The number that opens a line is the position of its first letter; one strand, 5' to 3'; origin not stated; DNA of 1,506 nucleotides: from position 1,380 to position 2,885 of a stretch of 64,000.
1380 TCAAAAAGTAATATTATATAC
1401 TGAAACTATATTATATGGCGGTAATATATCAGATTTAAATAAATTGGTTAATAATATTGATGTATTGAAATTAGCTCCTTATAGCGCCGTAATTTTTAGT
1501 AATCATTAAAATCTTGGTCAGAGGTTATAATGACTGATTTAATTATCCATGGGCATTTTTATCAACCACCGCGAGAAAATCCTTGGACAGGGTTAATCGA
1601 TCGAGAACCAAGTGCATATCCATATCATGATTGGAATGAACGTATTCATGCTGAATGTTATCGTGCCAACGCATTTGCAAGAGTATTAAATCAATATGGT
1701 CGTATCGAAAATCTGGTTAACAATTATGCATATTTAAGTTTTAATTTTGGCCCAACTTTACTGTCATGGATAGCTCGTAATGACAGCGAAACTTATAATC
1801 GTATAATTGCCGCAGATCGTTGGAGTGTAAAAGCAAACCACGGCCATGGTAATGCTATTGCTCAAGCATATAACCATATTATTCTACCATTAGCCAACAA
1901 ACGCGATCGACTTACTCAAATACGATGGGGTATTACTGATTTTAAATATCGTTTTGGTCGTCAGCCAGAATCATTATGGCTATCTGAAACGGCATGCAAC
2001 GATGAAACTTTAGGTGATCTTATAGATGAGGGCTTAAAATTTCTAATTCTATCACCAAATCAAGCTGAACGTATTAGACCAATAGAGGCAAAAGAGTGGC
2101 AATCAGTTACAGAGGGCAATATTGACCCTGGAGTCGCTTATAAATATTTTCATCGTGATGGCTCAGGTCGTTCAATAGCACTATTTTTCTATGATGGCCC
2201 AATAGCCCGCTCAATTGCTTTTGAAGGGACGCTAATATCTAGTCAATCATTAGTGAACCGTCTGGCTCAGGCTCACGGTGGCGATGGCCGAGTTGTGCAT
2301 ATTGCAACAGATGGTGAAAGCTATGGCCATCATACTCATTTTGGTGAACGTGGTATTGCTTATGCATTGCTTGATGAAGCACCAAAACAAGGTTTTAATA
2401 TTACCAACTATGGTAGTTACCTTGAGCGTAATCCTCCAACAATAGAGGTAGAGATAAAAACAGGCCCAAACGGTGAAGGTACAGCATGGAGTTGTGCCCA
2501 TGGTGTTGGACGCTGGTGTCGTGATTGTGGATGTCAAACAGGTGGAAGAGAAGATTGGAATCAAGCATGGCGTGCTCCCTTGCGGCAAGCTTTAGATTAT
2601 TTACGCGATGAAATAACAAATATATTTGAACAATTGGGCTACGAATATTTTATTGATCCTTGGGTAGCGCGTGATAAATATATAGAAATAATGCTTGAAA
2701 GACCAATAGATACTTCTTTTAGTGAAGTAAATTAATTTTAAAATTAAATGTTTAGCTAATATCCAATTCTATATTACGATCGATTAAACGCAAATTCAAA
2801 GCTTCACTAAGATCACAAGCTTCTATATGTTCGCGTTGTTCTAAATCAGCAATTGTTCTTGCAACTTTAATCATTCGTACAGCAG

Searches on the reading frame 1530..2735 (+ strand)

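Call 78: search_protein_families(library=pfam, proteins=[window:1530-2735:+], max_evalue=0.00001)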
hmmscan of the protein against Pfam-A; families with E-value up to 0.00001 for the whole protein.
window:1530-2735:+ (401 aa): 2 families
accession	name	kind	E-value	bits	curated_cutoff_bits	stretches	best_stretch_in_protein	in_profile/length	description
PF12055.13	DUF3536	-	8e-19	68.5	25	1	343-391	1-49/284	Domain of unknown function (DUF3536)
PF03065.20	Glyco_hydro_57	-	1.6e-15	57.6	21.2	1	71-292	73-273/291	Glycosyl hydrolase family 57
